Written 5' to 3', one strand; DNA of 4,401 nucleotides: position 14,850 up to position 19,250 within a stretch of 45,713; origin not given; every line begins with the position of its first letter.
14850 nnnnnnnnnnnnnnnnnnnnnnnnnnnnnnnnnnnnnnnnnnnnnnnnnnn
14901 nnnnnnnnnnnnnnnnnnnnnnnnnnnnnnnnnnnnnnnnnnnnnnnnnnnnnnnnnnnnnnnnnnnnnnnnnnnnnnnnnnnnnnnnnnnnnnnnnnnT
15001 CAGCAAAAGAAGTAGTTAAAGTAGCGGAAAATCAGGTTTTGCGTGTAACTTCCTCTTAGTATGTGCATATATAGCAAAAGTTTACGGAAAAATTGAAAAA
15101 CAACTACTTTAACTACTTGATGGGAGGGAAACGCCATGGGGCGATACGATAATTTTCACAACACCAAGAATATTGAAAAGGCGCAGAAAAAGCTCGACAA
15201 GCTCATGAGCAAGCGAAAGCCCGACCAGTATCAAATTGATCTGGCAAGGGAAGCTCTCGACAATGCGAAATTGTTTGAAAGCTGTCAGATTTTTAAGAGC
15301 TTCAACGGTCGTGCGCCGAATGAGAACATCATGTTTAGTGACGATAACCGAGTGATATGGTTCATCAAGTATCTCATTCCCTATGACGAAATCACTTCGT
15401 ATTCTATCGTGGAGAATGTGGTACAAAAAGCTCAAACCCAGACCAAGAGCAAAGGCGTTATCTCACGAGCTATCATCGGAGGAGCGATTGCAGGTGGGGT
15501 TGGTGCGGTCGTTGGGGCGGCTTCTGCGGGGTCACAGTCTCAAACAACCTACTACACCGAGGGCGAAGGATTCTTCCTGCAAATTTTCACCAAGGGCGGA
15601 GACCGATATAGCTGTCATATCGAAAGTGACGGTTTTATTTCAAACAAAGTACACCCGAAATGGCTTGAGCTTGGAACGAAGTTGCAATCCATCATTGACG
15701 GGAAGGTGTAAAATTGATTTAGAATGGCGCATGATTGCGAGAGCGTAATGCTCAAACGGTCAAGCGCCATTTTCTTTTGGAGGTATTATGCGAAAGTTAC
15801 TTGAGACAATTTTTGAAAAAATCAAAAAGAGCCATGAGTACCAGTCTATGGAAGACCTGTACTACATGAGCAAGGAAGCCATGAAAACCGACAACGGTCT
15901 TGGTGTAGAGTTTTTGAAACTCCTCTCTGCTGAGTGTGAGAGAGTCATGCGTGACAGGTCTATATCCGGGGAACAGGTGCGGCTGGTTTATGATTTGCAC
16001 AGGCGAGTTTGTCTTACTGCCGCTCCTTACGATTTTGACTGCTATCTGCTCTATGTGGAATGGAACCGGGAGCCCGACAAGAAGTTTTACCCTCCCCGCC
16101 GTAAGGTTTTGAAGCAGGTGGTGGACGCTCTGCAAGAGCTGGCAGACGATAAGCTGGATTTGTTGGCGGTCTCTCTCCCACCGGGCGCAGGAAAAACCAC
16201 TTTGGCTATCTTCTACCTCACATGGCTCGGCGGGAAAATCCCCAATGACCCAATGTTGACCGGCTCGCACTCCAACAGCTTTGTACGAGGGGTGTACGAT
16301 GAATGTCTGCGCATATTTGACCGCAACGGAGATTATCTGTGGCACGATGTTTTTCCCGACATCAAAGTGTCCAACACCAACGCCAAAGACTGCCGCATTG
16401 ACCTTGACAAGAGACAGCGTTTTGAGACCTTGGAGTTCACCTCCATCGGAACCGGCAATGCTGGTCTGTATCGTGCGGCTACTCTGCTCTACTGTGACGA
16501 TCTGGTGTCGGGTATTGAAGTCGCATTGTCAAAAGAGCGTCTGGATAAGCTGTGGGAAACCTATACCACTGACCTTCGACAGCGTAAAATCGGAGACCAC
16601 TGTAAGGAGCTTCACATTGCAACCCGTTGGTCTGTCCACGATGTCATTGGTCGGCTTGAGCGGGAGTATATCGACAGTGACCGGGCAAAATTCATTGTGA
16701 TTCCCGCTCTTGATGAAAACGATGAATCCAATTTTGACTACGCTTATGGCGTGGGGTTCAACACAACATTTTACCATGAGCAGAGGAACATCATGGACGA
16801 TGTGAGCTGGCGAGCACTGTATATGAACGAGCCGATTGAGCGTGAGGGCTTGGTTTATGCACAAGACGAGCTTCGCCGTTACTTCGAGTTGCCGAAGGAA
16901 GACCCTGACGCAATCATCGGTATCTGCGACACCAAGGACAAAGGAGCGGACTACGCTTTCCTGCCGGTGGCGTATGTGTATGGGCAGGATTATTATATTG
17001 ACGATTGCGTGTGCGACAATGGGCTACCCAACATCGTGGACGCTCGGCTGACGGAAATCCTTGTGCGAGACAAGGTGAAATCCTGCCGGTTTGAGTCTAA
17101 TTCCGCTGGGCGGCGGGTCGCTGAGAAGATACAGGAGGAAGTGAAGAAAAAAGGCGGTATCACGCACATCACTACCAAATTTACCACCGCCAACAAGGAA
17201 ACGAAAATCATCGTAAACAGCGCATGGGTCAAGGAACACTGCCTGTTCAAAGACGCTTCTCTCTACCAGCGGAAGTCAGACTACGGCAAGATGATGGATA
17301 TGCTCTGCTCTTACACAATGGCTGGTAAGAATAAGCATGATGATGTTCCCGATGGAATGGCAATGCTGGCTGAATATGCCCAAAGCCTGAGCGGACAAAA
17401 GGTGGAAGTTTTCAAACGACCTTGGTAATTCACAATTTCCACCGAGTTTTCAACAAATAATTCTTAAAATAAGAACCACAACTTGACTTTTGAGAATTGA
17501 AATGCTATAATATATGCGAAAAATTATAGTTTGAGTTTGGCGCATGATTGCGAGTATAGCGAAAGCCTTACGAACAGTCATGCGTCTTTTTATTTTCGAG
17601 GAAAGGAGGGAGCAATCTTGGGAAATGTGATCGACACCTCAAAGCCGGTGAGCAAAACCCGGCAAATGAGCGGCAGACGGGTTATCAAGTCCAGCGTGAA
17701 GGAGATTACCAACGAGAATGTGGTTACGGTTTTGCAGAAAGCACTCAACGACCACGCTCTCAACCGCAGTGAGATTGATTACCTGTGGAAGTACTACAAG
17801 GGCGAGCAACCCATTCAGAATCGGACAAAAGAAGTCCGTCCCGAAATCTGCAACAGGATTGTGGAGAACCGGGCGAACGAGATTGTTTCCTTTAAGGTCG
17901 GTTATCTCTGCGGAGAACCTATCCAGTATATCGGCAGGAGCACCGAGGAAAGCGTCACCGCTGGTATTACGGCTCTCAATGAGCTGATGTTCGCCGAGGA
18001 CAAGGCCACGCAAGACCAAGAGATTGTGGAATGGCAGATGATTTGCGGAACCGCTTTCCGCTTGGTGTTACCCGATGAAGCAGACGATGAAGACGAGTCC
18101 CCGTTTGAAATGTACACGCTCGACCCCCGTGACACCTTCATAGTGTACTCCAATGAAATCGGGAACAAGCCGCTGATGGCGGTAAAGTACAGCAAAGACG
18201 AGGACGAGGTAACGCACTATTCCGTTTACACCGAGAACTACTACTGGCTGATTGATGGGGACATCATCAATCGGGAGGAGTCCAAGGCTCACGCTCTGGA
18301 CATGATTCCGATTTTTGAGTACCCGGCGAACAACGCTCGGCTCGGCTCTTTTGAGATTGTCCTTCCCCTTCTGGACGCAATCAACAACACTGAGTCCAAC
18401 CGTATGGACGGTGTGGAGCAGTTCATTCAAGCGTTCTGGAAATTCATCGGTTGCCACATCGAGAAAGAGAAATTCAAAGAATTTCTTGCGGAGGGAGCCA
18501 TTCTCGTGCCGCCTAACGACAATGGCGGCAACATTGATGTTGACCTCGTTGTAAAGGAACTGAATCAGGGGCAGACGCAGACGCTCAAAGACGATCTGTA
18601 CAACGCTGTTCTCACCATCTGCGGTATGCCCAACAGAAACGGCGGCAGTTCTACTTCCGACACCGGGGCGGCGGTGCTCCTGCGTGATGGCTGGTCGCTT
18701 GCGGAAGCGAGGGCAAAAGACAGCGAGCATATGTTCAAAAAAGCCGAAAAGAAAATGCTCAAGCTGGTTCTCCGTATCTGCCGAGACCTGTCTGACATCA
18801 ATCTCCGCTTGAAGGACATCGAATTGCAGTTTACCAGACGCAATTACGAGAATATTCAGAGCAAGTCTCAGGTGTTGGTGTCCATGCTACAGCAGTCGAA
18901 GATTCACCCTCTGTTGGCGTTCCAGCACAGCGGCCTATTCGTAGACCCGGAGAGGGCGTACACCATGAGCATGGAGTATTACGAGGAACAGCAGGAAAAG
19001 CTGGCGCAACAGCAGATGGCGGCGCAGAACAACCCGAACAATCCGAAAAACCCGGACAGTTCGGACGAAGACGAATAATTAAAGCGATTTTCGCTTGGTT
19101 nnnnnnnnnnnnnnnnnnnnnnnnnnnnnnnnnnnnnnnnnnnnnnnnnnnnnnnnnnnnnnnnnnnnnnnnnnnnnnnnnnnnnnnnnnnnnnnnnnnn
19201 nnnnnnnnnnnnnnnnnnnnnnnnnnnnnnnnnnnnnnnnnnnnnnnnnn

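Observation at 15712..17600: Homologous leader hairpins with compensatory stem changes upstream of terL and portal; promoter followed immediately by terminator-like structure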

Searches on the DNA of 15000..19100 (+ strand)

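Call 9: search_dna_similar(query=window:15000-19100:+, collection=phages, mode=distant, max_rows=30)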
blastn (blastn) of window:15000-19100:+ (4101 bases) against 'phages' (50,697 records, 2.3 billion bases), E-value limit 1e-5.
Records with a match: 2; places in all: 2; records where one place covers at least 80% of the query: 0.
Best place of each record, by identity: 60-80% 2.
By first word of the organism name: Bacteriophage 1; Clostridium 1.
By host as written in the record: - 1; [Clostridium] innocuum 1.
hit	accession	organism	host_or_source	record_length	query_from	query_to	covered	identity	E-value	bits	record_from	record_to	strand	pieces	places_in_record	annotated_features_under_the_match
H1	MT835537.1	Bacteriophage sp.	human fecal samples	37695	2772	3752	24%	64.7%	8e-35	157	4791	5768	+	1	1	record has no annotation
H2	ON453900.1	Clostridium phage Maintenon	[Clostridium] innocuum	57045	1602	1759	4%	70.8%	2e-10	76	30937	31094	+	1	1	terminase large subunit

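Call 17: search_rna_families(source=window, start=15650, end=17700, threshold=evalue, max_evalue=10)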
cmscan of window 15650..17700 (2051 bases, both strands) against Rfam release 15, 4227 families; matches with E-value up to 10: 4.
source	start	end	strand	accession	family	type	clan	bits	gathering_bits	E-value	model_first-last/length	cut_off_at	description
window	15721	15780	+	RF00489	ctRNA_p42d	Gene; antisense;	-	20.5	50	0.29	1-46/46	no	ctRNA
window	17501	17595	+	RF04177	BTnc201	Gene; sRNA;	-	19.8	105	2.2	1-99/99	no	Bacteroides sRNA BTnc201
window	15877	15935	+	RF01129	sR44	Gene; snRNA; snoRNA; CD-box;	-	13.9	45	2.7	1-55/55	no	Small nucleolar RNA sR44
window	15695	15756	+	RF01295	SCARNA7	Gene; snRNA; snoRNA; scaRNA;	-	11.2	65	5.5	1-330/330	no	Small Cajal body-specific RNA 7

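Call 44: search_with_rna_model(model_id=R1, sources=[L191, L192, L193], max_evalue=1, filters=off, show_alignments=4)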
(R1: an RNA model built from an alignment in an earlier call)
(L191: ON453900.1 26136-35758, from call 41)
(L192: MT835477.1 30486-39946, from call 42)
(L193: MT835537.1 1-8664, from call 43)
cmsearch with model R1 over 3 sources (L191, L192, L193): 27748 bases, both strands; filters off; matches with E-value up to 1: 3.
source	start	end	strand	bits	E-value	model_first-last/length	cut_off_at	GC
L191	7798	7863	-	13.3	0.26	1-58/58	no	0.5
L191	2810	2869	+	12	0.52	1-58/58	no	0.45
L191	563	602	-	11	0.9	1-58/58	no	0.38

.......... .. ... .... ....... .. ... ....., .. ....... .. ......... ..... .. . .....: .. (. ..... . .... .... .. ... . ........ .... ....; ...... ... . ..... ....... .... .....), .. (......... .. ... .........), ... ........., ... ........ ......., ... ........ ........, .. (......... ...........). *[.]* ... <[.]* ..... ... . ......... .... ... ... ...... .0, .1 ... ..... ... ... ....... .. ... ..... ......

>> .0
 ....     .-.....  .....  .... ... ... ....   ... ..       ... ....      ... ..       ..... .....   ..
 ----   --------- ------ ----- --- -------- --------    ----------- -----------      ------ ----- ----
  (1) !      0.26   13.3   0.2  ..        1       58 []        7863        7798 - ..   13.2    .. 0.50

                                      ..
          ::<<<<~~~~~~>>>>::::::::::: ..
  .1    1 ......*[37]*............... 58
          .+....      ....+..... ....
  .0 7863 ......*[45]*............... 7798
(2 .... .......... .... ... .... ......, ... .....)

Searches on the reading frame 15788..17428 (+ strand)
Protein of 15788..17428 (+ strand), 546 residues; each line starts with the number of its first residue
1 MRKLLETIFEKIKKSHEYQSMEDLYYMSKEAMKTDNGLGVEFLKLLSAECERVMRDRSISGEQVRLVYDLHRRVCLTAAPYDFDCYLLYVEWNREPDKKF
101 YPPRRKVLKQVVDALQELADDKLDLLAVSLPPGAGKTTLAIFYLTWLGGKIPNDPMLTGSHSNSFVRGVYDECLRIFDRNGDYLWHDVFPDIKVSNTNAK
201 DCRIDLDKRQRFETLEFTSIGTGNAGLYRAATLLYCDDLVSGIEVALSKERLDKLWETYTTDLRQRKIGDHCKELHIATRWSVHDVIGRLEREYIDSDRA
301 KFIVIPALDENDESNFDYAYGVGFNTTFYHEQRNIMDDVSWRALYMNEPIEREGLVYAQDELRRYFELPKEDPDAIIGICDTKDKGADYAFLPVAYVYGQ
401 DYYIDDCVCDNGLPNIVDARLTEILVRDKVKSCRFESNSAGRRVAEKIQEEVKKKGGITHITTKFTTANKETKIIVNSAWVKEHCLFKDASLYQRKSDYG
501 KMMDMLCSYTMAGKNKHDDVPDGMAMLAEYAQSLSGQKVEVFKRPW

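Call 12: search_protein_families(library=phrogs, proteins=[window:15788-17428:+])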
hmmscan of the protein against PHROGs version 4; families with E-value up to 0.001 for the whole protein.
window:15788-17428:+ (546 aa): 4 families
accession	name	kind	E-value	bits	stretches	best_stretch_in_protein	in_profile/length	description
phrog_38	-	head and packaging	1.5e-61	210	1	70-541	266-713/760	terminase large subunit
phrog_30251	-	head and packaging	5.7e-39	135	1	98-520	30-449/799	terminase large subunit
phrog_4758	-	head and packaging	1.1e-16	62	1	82-313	19-241/243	terminase large subunit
phrog_5573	-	head and packaging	9.6e-06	26.2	1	324-537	32-240/250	terminase large subunit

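Call 13: search_protein_families(library=pfam, proteins=[window:15788-17428:+])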
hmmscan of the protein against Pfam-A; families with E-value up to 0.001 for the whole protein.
window:15788-17428:+ (546 aa): 0 families

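Call 14: find_related_loci(query=window:15788-17428:+, collection=viral_contigs, flank=3000)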
Query window:15788-17428:+ (546 aa) in viral_contigs; peptide patterns used: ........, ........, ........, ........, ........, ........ (x = any residue, [..] = any of these).
172 stretches matched a pattern; 162 encode a relative of the query (tblastn E <= 1e-3); the best 80 are kept; 80 distinct loci.
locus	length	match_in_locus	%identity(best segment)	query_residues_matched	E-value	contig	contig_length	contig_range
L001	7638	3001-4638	97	1-546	0e+0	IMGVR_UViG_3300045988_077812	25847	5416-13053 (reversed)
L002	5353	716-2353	97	1-546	0e+0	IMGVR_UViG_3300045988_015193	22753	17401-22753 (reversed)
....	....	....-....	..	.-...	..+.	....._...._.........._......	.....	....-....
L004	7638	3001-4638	97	1-546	0e+0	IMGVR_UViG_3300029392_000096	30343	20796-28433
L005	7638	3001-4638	97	1-546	0e+0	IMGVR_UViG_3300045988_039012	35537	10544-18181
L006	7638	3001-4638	94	1-546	0e+0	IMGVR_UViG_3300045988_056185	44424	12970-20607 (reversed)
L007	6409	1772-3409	94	1-546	0e+0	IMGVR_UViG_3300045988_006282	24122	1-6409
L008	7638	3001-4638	93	1-546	0e+0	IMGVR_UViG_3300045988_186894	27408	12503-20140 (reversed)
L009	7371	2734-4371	94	1-546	0e+0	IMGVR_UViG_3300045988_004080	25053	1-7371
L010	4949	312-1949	94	1-546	0e+0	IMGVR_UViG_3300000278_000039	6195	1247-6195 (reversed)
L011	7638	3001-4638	93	1-546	0e+0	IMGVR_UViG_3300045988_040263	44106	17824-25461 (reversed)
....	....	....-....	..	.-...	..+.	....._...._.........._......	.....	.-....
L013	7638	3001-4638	94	1-546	0e+0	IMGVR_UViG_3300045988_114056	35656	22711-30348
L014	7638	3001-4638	93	1-546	0e+0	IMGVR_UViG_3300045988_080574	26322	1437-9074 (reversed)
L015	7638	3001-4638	93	1-546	0e+0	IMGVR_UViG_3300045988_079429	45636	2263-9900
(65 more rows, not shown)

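Call 39: search_dna_similar(query=window:15788-17428:+, collection=phages, mode=protein, max_rows=25)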
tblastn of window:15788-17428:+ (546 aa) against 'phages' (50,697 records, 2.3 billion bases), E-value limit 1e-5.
Records with a match: 190; places in all: 190; records where one place covers at least 80% of the query: 76.
Best place of each record, by identity: <60% 190.
By first word of the organism name: Lactococcus 40; Streptococcus 33; Yersinia 16; Bacteriophage 14; Bacteroides 10; Clostridium 9; Burkholderia 8; Staphylococcus 6; Xanthomonas 5; Microcystis 4; and 33 more.
By host as written in the record: - 26; Streptococcus thermophilus 14; Yersinia enterocolitica 14; Lactococcus lactis 11; Lactococcus lactis SMQ-86 11; Streptococcus thermophilus ST64987 8; Bacteroides fragilis CSC10 3; Ruegeria pomeroyi DSS-3 3; and 84 more.
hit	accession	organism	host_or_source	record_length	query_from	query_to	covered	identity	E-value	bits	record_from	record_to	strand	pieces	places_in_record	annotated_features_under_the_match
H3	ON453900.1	Clostridium phage Maintenon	[Clostridium] innocuum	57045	3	546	100%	40.8%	4e-117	387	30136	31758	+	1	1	terminase large subunit | hypothetical protein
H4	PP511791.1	Dulem virus 39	Propithecus coquereli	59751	63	528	85%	43.9%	6e-112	372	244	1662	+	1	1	terminase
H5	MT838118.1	Bacteriophage sp.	human fecal samples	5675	74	545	86%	43.1%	4e-115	380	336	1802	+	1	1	record has no annotation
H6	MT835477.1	Bacteriophage sp.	human fecal samples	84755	74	545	86%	41.8%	8e-116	383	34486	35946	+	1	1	record has no annotation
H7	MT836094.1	Bacteriophage sp.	human fecal samples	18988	68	544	87%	39.2%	3e-93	317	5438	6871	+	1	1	record has no annotation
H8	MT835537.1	Bacteriophage sp.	human fecal samples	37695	67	546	88%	38.6%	5e-94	320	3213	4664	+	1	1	record has no annotation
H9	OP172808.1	Eggerthella phage EL753P1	Eggerthella lenta DA753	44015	54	544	90%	35.5%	5e-87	299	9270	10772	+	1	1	hypothetical protein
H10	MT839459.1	Bacteriophage sp.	human fecal samples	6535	115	546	79%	34.9%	6e-74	261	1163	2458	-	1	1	record has no annotation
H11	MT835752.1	Bacteriophage sp.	human fecal samples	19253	56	534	88%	31.2%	5e-58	215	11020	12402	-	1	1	record has no annotation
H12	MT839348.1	Bacteriophage sp.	human fecal samples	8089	116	546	79%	34.5%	2e-73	259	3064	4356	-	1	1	record has no annotation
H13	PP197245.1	Terrisporobacter phage TVCOM_ph1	Terrisporobacter sp. COM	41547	70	529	84%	27.4%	7e-28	125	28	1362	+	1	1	terminase large subunit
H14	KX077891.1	Streptococcus phage phiJH1301-1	Streptococcus suis JH1301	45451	53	529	87%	26.3%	9e-26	118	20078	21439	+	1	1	terminase large subunit | hypothetical protein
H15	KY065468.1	Streptococcus phage IPP27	Streptococcus pneumoniae 35B/2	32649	70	529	84%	27.1%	8e-29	127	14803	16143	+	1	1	hypothetical protein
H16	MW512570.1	Clostridioides phage CD1801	Clostridioides difficile CD1801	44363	100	543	81%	27.8%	8e-35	145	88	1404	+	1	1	terminase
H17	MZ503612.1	Fusobacterium phage FNU_1P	Fusobacterium nucleatum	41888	72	539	86%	26.3%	2e-26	120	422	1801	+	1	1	terminase large subunit | portal protein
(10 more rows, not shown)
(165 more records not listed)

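Call 41: get_annotated_region(hit=H3, flank=4000)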
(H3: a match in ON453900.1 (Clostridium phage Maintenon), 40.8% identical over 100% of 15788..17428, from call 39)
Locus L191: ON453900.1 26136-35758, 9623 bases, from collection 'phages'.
description: Clostridium phage Maintenon, complete genome.
organism: Clostridium phage Maintenon (NCBI taxid 2951972)
taxonomy: Viruses
host: [Clostridium] innocuum; source: feces; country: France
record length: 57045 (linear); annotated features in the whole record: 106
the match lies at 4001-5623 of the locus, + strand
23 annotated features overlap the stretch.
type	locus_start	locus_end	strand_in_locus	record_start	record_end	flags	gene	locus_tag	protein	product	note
CDS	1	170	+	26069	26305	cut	-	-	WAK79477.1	hypothetical protein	rasttk_feature_creation_tool=/opt/patric-common/ runtime/bin/phanotate version 1.5.0; ...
CDS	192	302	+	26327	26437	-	-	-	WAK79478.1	hypothetical protein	rasttk_feature_creation_tool=/opt/patric-common/ runtime/bin/phanotate version 1.5.0; ...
CDS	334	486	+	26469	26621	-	-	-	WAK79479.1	hypothetical protein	rasttk_feature_creation_tool=/opt/patric-common/ runtime/bin/phanotate version 1.5.0; ...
CDS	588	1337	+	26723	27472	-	-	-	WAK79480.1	terminase small subunit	rasttk_feature_creation_tool=/opt/patric-common/ runtime/bin/phanotate version 1.5.0; HHpred against PHROGS v3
CDS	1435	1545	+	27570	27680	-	-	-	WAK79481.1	hypothetical protein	rasttk_feature_creation_tool=/opt/patric-common/ runtime/bin/phanotate version 1.5.0; ...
CDS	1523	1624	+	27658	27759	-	-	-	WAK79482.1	hypothetical protein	rasttk_feature_creation_tool=/opt/patric-common/ runtime/bin/phanotate version 1.5.0; ...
CDS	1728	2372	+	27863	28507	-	-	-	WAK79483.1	hypothetical protein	rasttk_feature_creation_tool=/opt/patric-common/ runtime/bin/phanotate version 1.5.0; ...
CDS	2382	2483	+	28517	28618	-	-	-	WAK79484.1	hypothetical protein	rasttk_feature_creation_tool=/opt/patric-common/ runtime/bin/phanotate version 1.5.0; ...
CDS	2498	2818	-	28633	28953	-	-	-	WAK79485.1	hypothetical protein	rasttk_feature_creation_tool=/opt/patric-common/ runtime/bin/phanotate version 1.5.0; ...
CDS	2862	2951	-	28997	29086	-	-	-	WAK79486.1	hypothetical protein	rasttk_feature_creation_tool=/opt/patric-common/ runtime/bin/phanotate version 1.5.0; ...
tRNA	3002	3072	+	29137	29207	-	-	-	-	tRNA-Trp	rasttk_feature_creation_tool=tRNAscan-SE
tRNA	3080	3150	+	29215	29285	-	-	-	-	tRNA-Gln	rasttk_feature_creation_tool=tRNAscan-SE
CDS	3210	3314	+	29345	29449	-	-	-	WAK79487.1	hypothetical protein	rasttk_feature_creation_tool=/opt/patric-common/ runtime/bin/phanotate version 1.5.0; ...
CDS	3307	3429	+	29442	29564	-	-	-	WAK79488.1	hypothetical protein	rasttk_feature_creation_tool=/opt/patric-common/ runtime/bin/phanotate version 1.5.0; ...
CDS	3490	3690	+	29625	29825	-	-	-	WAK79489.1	hypothetical protein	rasttk_feature_creation_tool=/opt/patric-common/ runtime/bin/phanotate version 1.5.0; ...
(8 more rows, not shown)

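Call 42: get_annotated_region(hit=H6, flank=4000)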
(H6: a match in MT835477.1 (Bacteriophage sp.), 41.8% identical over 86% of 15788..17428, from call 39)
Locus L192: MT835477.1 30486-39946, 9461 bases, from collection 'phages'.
description: UNVERIFIED: Bacteriophage sp. clone scaffold_10 genomic sequence.
organism: Bacteriophage sp. (NCBI taxid 38018)
taxonomy: Viruses
host: -; source: human fecal samples; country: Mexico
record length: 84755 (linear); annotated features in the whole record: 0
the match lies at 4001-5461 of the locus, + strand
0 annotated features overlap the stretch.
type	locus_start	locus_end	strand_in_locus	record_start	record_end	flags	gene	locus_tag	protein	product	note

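Call 43: get_annotated_region(hit=H8, flank=4000)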
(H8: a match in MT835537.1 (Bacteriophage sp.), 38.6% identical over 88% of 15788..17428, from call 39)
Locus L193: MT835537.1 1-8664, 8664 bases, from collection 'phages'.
description: UNVERIFIED: Bacteriophage sp. clone scaffold_122 genomic sequence.
organism: Bacteriophage sp. (NCBI taxid 38018)
taxonomy: Viruses
host: -; source: human fecal samples; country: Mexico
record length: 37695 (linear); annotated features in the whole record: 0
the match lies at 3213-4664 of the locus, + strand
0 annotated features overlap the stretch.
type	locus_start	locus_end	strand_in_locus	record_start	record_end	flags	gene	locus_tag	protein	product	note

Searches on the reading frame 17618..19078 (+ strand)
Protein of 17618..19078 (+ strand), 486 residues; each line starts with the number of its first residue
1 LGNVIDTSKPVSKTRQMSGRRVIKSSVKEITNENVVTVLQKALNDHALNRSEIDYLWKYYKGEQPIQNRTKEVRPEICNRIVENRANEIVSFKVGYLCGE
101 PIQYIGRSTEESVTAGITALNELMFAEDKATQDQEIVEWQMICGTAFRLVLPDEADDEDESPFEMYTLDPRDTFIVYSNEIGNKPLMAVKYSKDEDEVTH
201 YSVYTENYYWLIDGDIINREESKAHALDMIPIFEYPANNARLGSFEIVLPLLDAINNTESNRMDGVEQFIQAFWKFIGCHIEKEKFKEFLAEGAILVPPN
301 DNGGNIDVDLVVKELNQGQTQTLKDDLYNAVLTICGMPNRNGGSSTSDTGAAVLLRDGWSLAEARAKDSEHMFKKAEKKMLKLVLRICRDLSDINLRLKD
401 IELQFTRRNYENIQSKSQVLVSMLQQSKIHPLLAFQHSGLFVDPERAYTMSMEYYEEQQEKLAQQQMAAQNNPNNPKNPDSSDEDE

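Call 12: search_protein_families(library=phrogs, proteins=[window:17618-19078:+])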
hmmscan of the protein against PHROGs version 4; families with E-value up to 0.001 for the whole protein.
window:17618-19078:+ (486 aa): 4 families
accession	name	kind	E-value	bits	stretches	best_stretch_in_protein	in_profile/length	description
phrog_64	-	head and packaging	1.1e-75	256.1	1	11-481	51-517/547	portal protein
phrog_104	-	head and packaging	4.1e-11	43.2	1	24-263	29-273/550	portal protein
phrog_8065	-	unknown function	1.7e-09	39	1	39-159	45-163/165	-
phrog_9064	-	head and packaging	0.00011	22.9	1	244-421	3-174/228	portal protein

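Call 13: search_protein_families(library=pfam, proteins=[window:17618-19078:+])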
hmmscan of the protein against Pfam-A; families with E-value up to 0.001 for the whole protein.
window:17618-19078:+ (486 aa): 1 family
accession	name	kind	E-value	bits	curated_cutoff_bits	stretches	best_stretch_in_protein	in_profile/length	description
PF05133.19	SPP1_portal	-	3.2e-103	346.4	25.5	1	40-464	2-415/416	Phage portal protein, SPP1 Gp6-like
